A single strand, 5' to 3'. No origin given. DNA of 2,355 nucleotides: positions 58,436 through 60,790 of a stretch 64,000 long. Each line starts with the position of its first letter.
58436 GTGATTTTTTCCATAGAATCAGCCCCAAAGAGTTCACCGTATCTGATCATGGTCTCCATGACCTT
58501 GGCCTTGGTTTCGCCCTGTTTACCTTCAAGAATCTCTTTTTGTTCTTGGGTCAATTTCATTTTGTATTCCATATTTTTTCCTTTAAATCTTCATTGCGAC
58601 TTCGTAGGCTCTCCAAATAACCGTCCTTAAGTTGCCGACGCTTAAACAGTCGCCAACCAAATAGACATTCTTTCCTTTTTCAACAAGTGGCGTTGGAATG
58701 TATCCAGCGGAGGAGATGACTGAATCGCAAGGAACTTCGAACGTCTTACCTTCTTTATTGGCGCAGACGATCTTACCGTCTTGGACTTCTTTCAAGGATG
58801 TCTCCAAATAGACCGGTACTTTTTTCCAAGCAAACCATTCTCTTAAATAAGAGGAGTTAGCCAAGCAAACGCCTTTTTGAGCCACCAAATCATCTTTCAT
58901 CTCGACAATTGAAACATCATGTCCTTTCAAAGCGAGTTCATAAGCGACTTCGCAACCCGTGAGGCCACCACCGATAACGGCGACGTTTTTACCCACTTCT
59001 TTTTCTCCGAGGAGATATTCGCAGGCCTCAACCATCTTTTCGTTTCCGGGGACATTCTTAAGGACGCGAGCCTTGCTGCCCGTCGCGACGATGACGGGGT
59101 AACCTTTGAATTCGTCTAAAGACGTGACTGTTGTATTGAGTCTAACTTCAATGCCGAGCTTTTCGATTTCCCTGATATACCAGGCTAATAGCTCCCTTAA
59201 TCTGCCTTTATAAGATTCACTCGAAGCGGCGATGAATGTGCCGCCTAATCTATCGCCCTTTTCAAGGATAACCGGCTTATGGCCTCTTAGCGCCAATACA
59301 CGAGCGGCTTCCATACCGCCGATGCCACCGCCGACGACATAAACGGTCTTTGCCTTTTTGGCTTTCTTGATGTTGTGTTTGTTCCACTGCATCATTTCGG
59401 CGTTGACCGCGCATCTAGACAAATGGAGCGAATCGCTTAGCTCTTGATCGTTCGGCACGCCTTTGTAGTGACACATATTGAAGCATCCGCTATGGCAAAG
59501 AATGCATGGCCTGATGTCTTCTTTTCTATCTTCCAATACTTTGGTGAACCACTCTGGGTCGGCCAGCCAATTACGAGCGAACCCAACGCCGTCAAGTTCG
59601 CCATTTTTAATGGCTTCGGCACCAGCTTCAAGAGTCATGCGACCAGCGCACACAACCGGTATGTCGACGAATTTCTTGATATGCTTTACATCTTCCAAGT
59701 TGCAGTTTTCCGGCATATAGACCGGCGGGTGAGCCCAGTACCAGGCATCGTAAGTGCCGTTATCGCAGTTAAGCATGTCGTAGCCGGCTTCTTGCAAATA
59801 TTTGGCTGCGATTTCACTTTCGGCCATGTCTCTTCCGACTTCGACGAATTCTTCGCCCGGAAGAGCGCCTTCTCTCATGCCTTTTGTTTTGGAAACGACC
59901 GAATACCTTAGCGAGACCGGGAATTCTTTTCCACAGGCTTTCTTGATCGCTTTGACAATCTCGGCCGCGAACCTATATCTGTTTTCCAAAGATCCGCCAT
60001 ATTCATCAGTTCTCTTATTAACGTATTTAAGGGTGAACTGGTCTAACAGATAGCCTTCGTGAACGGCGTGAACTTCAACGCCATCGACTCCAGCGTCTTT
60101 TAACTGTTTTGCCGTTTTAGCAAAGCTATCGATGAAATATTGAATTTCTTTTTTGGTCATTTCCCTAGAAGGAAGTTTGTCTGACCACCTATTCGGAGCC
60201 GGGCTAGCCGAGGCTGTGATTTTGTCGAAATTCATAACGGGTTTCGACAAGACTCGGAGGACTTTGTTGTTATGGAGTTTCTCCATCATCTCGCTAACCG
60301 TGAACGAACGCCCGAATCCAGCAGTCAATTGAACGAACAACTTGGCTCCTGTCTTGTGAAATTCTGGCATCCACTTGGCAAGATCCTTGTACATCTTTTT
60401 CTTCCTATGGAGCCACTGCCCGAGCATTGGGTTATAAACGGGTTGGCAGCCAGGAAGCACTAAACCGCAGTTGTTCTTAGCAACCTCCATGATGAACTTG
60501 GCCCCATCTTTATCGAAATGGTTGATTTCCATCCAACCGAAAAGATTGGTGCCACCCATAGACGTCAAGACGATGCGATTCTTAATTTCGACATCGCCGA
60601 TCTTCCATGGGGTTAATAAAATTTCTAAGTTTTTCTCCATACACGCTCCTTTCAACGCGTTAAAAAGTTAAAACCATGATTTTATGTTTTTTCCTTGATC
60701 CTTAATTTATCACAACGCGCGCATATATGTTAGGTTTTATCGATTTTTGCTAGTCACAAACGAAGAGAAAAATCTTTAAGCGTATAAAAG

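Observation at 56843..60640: Enoate reductase-like OYE + two-subunit aconitase X operon: candidate CoA-independent dehydration-reduction pathway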

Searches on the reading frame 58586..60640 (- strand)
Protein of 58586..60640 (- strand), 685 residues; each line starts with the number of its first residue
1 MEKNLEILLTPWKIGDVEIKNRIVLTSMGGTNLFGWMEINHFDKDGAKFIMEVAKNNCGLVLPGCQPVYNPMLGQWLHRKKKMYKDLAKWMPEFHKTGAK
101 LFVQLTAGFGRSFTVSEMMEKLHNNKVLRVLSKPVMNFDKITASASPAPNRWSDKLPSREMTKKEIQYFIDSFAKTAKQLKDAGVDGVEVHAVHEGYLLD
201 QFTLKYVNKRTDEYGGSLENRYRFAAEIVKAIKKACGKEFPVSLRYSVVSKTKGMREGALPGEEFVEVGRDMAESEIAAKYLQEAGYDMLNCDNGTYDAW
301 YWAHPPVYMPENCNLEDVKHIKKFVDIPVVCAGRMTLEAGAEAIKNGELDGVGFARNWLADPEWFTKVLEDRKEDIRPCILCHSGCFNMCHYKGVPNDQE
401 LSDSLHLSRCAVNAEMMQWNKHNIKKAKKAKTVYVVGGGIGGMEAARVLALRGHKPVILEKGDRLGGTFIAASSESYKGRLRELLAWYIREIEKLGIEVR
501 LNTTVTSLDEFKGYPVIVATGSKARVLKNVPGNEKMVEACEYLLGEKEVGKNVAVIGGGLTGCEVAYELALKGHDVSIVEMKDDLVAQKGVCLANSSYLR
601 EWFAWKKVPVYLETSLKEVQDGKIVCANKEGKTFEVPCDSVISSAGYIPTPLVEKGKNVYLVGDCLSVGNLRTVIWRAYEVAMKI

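Call 5: search_protein_families(library=ncbifam, proteins=[window:58586-60640:-])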
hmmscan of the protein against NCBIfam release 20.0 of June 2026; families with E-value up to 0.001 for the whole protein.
window:58586-60640:- (685 aa): 104 families (the best 25 are shown)
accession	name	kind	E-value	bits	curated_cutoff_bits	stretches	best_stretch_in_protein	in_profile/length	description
NF045599.1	bili_reduct_long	exception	7.4e-104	348.2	750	1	8-685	1-641/641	bilirubin reductase, long form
NF041087.1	bile_acid_BaiCD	equivalog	1.5e-101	340.5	825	1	8-685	4-642/642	bile acid Fe-S flavoenzyme BaiCD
TIGR03997.1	mycofact_OYE_2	equivalog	7.4e-83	279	793.15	1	8-685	2-645/645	mycofactocin system FadH/OYE family oxidoreductase 2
NF045592.1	bili_reduct_N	equivalog_domain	3.6e-49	167.8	425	1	8-389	2-351/363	bilirubin reductase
TIGR03996.1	mycofact_OYE_1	hypoth_equivalog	8.6e-47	160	627.9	1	153-668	123-619/633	mycofactocin system FadH/OYE family oxidoreductase 1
NF006101.0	PRK08255.1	equivalog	9e-32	110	1078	1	6-366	397-728/768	bifunctional salicylyl-CoA 5-hydroxylase/oxidoreductase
NF010047.0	PRK13523.1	equivalog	1.2e-29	103.5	431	1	155-376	129-328/339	NADPH dehydrogenase NamA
NF007899.0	PRK10605.1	subfamily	9.2e-25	87.6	403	1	159-368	150-337/365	N-ethylmaleimide reductase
NF009410.0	PRK12771.1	subfamily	1.9e-22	79.6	516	2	381-534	92-245/566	NAD(P)-binding protein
TIGR01350.1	lipoamide_DH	equivalog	7.7e-20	71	408.8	1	503-649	123-269/461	dihydrolipoyl dehydrogenase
NF045663.1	diclust_near_Sec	equivalog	1e-15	56.9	530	2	381-511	62-186/759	pyridine nucleotide-disulfide oxidoreductase/dicluster-binding protein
NF004945.0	PRK06292.2-3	equivalog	1.5e-14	53.8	494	1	515-637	132-256/457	dihydrolipoyl dehydrogenase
NF009454.0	PRK12814.1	equivalog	2.6e-14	52.5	916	2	381-532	146-298/657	putative NADPH-dependent glutamate synthase small subunit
NF003437.0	PRK04965.1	equivalog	7.7e-14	51.5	392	1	509-649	96-239/378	NADH:flavorubredoxin reductase NorW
NF004943.0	PRK06292.2-1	equivalog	2.2e-13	49.8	432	1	509-648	128-269/456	dihydrolipoyl dehydrogenase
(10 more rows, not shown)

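Call 8: search_solved_structures(query=window:58586-60640:-, show_alignments=2, max_evalue=1e-20)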
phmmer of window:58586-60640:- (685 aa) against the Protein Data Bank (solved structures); distinct sequences matched with E-value up to 1e-20: 8.
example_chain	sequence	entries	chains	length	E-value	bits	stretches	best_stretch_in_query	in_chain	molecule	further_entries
6qkg_A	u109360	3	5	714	2.1e-52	181.4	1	8-685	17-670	NCR A | NCR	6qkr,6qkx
1ps9_A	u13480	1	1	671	6.3e-44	153.4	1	154-576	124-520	2,4-dienoyl-CoA reductase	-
6de6_A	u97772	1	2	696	1.1e-32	116.2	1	142-509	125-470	Histamine dehydrogenase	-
1djq_A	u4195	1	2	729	2e-30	108.7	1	159-580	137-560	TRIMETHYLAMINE DEHYDROGENASE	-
1djn_A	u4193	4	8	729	2e-30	108.7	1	159-580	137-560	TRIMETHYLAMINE DEHYDROGENASE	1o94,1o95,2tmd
6l6j_A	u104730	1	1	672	7.8e-27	96.9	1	148-525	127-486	Oxidored_FMN domain-containing protein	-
3k30_A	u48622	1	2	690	8.6e-27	96.8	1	156-579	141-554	Histamine dehydrogenase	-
5ocs_A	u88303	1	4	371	8.7e-21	76.9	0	149-249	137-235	Putative NADH-depentdent flavin oxidoreductase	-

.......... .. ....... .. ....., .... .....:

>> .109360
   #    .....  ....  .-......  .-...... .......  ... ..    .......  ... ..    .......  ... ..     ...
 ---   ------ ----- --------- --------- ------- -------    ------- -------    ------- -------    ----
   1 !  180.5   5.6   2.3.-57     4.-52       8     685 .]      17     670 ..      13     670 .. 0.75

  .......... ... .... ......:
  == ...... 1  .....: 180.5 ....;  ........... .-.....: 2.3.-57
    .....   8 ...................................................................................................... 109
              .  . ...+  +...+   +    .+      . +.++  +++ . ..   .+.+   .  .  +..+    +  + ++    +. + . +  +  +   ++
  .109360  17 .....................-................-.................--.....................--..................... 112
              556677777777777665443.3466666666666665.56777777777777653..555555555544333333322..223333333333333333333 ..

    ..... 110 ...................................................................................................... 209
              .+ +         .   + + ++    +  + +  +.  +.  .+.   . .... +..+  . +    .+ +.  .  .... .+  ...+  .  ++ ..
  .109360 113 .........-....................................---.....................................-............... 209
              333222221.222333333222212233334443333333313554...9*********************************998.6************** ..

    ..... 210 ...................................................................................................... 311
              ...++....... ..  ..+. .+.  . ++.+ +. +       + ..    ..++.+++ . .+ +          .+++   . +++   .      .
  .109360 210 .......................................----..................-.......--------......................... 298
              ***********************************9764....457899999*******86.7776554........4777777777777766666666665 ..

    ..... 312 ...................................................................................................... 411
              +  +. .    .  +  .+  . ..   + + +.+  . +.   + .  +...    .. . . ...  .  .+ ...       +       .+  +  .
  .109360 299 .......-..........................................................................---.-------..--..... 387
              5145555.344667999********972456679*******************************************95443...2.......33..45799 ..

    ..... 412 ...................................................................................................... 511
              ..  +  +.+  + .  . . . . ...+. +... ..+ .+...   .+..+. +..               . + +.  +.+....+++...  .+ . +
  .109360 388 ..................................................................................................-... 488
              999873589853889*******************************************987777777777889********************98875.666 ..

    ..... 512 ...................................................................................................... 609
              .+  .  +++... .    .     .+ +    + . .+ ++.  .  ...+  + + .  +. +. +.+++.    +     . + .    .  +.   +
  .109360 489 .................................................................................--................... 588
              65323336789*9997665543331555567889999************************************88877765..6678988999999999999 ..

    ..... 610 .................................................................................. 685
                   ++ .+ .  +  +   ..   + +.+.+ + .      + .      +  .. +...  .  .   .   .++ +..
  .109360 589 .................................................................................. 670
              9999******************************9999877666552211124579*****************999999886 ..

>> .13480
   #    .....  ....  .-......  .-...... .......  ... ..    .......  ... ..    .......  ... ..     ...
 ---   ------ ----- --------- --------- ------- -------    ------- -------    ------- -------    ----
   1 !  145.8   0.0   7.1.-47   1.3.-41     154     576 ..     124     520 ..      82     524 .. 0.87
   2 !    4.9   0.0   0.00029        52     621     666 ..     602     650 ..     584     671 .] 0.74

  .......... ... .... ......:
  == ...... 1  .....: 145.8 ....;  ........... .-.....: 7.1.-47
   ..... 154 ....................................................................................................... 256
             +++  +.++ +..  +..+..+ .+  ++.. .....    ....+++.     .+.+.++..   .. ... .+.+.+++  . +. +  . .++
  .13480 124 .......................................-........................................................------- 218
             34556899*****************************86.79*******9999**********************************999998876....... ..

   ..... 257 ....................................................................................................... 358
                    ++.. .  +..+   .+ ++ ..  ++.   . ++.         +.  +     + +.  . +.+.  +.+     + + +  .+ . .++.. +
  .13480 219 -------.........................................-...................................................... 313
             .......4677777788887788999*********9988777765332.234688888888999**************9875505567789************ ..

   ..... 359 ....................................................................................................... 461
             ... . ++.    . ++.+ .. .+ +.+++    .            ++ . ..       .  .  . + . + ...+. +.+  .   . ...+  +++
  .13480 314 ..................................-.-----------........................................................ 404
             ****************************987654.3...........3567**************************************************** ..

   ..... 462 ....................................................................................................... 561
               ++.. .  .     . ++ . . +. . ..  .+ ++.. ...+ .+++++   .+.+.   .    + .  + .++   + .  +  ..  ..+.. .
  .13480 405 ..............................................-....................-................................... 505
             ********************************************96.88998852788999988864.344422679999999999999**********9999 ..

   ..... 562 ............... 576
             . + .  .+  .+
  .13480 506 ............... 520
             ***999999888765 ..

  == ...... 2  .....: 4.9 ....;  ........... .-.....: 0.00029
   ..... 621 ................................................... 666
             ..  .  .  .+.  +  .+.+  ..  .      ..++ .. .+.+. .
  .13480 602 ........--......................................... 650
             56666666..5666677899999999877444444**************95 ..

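Call 23: search_protein_families(library=pfam, proteins=[window:58586-60640:-])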
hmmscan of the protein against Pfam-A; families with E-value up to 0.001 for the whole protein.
window:58586-60640:- (685 aa): 13 families
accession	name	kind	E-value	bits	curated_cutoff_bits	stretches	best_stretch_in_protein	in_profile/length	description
PF00724.26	Oxidored_FMN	-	2.6e-52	178.7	27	1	8-373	2-340/342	NADH:flavin oxidoreductase / NADH oxidase family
PF07992.20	Pyr_redox_2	-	3.9e-28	99.1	26.1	1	433-653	3-243/291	Pyridine nucleotide-disulphide oxidoreductase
PF01266.30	DAO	-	7.4e-17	62.3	27.9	2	553-586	2-35/353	FAD dependent oxidoreductase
PF00070.33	Pyr_redox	-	4.2e-16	59.7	22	2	552-620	1-67/82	Pyridine nucleotide-disulphide oxidoreductase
PF13450.12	NAD_binding_8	-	1.8e-13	51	21.9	2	435-468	1-34/68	NAD(P)-binding Rossmann-like domain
PF13738.12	Pyr_redox_3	-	1.9e-12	47.5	30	1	505-650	117-270/305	Pyridine nucleotide-disulphide oxidoreductase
PF01134.28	GIDA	-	2.4e-08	33.9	22.1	1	553-588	2-37/391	Glucose inhibited division protein A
PF00890.30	FAD_binding_2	-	7.1e-08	32.5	20.4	1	433-473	2-42/414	FAD binding domain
PF12831.13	FAD_oxidored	-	7.3e-07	29.3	27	1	433-473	2-42/416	FAD dependent oxidoreductase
PF13434.12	Lys_Orn_oxgnase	-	1.2e-05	25.1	21.3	1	498-580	133-218/339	L-lysine 6-monooxygenase/L-ornithine 5-monooxygenase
PF01494.25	FAD_binding_3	-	1.4e-05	24.9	22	0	552-584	3-35/349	FAD binding domain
PF02737.24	3HCDH_N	-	3.8e-05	24.1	22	0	552-588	1-37/180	3-hydroxyacyl-CoA dehydrogenase, NAD binding domain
PF03486.20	HI0933_like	-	5e-05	23.3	50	0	432-469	2-39/244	HI0933-like protein Rossmann domain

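Call 24: find_homologous_proteins(query=window:58586-60640:-)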
Query window:58586-60640:- (685 aa): 8000 proteins with E <= 0.001 among 8000 candidates; the best 120 are listed. Only proteins of 376 to 1199 residues were searched: fused or split forms outside these lengths cannot appear, so this answer is no evidence that the protein stands alone or is whole; lengths 'longer' or 'shorter' looks for them.
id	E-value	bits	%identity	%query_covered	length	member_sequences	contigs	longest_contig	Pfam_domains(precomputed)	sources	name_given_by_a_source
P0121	0.0e+0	1449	89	100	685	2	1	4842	PF00724.27,PF13450.13,PF07992.21,PF00070.34,PF03486.21,PF01134.29,PF01494.26,PF12831.14,PF01266.31,PF13434.13,PF00890.31,PF13738.13,PF02737.25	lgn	-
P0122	0.0e+0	1326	82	100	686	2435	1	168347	PF01266.31,PF00724.27,PF13450.13,PF00890.31,PF07992.21,PF00070.34,PF13738.13,PF01134.29,PF01494.26,PF12831.14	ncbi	-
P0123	0.0e+0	1315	81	100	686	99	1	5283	PF01266.31,PF00724.27,PF13450.13,PF00890.31,PF07992.21,PF00070.34,PF13738.13,PF12831.14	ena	-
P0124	0.0e+0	1314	80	100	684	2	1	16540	PF01266.31,PF00724.27,PF13450.13,PF07992.21,PF00070.34,PF13738.13,PF01134.29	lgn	-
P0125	0.0e+0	1314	81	100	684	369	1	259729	PF01266.31,PF00724.27,PF13450.13,PF07992.21,PF00070.34,PF13738.13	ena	-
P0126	0.0e+0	1310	80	100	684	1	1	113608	PF01266.31,PF00724.27,PF13450.13,PF00890.31,PF07992.21,PF00070.34,PF13738.13,PF01134.29,PF12831.14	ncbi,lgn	-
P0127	0.0e+0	1308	80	100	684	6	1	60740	PF01266.31,PF00724.27,PF13450.13,PF07992.21,PF00070.34,PF13738.13,PF01134.29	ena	-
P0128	0.0e+0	1307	80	99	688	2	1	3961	PF00724.27,PF13450.13,PF07992.21,PF00070.34,PF03486.21,PF01134.29,PF01494.26,PF12831.14,PF01266.31,PF13434.13,PF00890.31,PF13738.13,PF02737.25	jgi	jgi:2-enoate reductase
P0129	0.0e+0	1299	80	100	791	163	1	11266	PF01266.31,PF00724.27,PF13450.13,PF07992.21,PF00070.34,PF13738.13,PF01134.29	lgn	-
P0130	0.0e+0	1299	79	100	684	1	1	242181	PF01266.31,PF00724.27,PF13450.13,PF00890.31,PF07992.21,PF00070.34,PF13738.13,PF01134.29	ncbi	-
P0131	0.0e+0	1298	79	100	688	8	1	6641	PF01266.31,PF13434.13,PF00743.26,PF00724.27,PF13450.13,PF00890.31,PF07992.21,PF00070.34,PF13738.13,PF01134.29,PF12831.14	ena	-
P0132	0.0e+0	1297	80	100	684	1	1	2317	PF01266.31,PF13434.13,PF00724.27,PF13450.13,PF00890.31,PF07992.21,PF00070.34,PF13738.13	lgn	-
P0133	0.0e+0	1295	79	100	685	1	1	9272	PF01266.31,PF13434.13,PF00724.27,PF13450.13,PF00890.31,PF07992.21,PF00070.34,PF13738.13,PF01134.29,PF12831.14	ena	-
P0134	0.0e+0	1294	80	100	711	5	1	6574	PF01266.31,PF00724.27,PF13450.13,PF00890.31,PF07992.21,PF00070.34,PF13738.13,PF01134.29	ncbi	-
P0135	0.0e+0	1293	80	100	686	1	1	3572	PF01266.31,PF00724.27,PF13450.13,PF00890.31,PF07992.21,PF00070.34,PF13738.13,PF01134.29,PF01494.26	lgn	-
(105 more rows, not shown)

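Call 68: search_dna_similar(query=window:58586-60640:-, collection=plasmids, mode=protein, max_rows=15, max_evalue=1e-60)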
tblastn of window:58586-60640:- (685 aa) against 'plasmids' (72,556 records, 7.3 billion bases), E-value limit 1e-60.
Records with a match: 9; places in all: 9; records where one place covers at least 80% of the query: 9.
Best place of each record, by identity: <60% 9.
By first word of the organism name: Enterococcus 5; Clostridium 3; Novosphingobium 1.
By predicted mobility (MOB-suite, as given by PLSDB): non-mobilizable 9.
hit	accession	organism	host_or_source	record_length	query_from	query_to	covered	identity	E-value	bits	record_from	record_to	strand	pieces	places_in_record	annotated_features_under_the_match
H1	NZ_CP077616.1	Clostridium estertheticum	single colony,bovine feces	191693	1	685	100%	46.6%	0e+0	582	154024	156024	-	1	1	FAD-dependent oxidoreductase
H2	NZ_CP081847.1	Enterococcus raffinosus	Homo sapiens,feces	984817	1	685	100%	41.6%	1e-143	470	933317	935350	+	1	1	FAD-dependent oxidoreductase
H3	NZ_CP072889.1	Enterococcus raffinosus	stream/river surface water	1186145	1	685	100%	41.6%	2e-143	470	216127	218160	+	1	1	record has no annotation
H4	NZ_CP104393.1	Enterococcus raffinosus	fermented food (Meju)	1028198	1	685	100%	41.5%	2e-142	467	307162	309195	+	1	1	record has no annotation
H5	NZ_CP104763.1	Enterococcus raffinosus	-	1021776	1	685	100%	41.5%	3e-142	466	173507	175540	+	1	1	record has no annotation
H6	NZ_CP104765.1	Enterococcus raffinosus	Homo sapiens,urine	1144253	1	685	100%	41.5%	3e-142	466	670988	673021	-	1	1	record has no annotation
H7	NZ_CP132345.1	Clostridium butyricum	Homo sapiens,Faeces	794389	8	685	99%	31.9%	1e-70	258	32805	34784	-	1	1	FAD-dependent oxidoreductase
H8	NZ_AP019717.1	Clostridium butyricum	-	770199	8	685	99%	31.2%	3e-67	248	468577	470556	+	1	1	FAD-dependent oxidoreductase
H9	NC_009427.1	Novosphingobium aromaticivorans DSM 12444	-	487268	8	669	97%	29.8%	1e-65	243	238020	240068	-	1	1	FAD-dependent oxidoreductase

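Call 74: get_annotated_region(hit=H1, flank=8000)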
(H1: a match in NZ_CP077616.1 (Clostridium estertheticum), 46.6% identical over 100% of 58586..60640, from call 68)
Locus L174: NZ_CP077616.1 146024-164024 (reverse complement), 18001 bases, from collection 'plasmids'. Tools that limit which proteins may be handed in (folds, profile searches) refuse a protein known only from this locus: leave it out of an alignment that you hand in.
description: Clostridium estertheticum strain CF001 plasmid pCF001-A, complete sequence
organism: Clostridium estertheticum (NCBI taxid 238834)
taxonomy: Bacteria; Bacillota; Clostridia; Eubacteriales; Clostridiaceae; Clostridium; Clostridium estertheticum
host: -; source: single colony,bovine feces; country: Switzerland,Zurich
typing (MOB-suite, as given by PLSDB): non-mobilizable
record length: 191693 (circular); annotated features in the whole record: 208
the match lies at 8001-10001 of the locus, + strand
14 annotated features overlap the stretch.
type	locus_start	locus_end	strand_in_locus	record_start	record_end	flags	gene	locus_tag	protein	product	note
CDS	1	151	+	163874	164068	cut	-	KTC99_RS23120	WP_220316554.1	DNA-binding protein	-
CDS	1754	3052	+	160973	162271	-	-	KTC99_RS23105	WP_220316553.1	hypothetical protein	-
CDS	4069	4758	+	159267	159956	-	-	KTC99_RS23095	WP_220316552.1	histidine kinase dimerization/phospho-acceptor domain-containing protein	GO:0007165 - signal transduction [Evidence IEA]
CDS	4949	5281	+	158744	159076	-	-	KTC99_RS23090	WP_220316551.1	hypothetical protein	-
CDS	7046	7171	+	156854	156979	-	-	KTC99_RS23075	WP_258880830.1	hypothetical protein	-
CDS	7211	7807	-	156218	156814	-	-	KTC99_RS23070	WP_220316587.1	TetR/AcrR family transcriptional regulator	GO:0006355 - regulation of DNA-templated transcription [Evidence IEA]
CDS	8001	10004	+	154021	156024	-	-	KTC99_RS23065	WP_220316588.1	FAD-dependent oxidoreductase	-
CDS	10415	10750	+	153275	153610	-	-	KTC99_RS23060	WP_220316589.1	antibiotic biosynthesis monooxygenase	-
CDS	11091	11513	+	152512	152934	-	-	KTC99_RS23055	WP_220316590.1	GNAT family N-acetyltransferase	-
CDS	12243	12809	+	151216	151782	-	-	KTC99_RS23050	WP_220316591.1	tyrosine-type recombinase/integrase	GO:0015074 - DNA integration [Evidence IEA]; GO:0006310 - DNA recombination [Evidence IEA]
CDS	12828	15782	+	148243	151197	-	-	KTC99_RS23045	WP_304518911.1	Tn3 family transposase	-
CDS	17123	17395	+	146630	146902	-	-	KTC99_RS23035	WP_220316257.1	Tn3 family transposase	GO:0006313 - DNA transposition [Evidence IEA]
CDS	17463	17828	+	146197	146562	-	-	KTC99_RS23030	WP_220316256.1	VOC family protein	-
CDS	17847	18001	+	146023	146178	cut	-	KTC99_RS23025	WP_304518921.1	cupin domain-containing protein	-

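Call 75: get_annotated_region(hit=H2, flank=8000)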
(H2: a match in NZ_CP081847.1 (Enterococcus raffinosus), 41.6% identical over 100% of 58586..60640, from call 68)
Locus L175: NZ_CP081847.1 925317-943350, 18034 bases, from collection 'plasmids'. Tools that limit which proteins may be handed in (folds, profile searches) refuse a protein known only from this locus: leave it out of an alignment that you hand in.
description: Enterococcus raffinosus strain CX012922 plasmid pCX012922, complete sequence
organism: Enterococcus raffinosus (NCBI taxid 71452)
taxonomy: Bacteria; Bacillota; Bacilli; Lactobacillales; Enterococcaceae; Enterococcus; Enterococcus raffinosus
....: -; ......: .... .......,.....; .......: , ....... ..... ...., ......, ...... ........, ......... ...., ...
typing (MOB-suite, as given by PLSDB): non-mobilizable
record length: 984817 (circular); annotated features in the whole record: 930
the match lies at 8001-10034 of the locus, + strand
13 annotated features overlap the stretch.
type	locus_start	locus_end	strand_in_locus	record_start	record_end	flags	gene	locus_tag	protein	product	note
CDS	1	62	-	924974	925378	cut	-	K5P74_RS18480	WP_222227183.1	pyridoxamine 5'-phosphate oxidase family protein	-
CDS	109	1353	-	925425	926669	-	-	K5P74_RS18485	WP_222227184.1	MFS transporter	GO:0055085 - transmembrane transport [Evidence IEA]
CDS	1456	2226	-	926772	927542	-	-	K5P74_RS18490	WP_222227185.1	HAD family hydrolase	-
CDS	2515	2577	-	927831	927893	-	-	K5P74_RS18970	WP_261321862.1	hypothetical protein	-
CDS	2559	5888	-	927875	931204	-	-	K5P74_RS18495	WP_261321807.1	SpaA isopeptide-forming pilin-related protein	-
CDS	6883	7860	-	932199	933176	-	-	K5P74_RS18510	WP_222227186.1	AraC family transcriptional regulator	GO:0006355 - regulation of DNA-templated transcription [Evidence IEA]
CDS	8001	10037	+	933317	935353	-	-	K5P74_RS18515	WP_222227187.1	FAD-dependent oxidoreductase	-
CDS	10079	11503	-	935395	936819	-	-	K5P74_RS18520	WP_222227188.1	6-phospho-beta-glucosidase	GO:0005975 - carbohydrate metabolic process [Evidence IEA]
CDS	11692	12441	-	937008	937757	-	-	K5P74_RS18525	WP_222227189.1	MerR family transcriptional regulator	GO:0006355 - regulation of DNA-templated transcription [Evidence IEA]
CDS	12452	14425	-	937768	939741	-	-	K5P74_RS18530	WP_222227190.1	UvrD-helicase domain-containing protein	-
CDS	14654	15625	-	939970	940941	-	-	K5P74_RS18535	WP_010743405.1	glycoside hydrolase family 43 protein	-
CDS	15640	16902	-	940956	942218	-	-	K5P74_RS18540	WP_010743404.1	oligosaccharide MFS transporter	GO:0008643 - carbohydrate transport [Evidence IEA]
CDS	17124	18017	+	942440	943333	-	-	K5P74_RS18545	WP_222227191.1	ArsR family transcriptional regulator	-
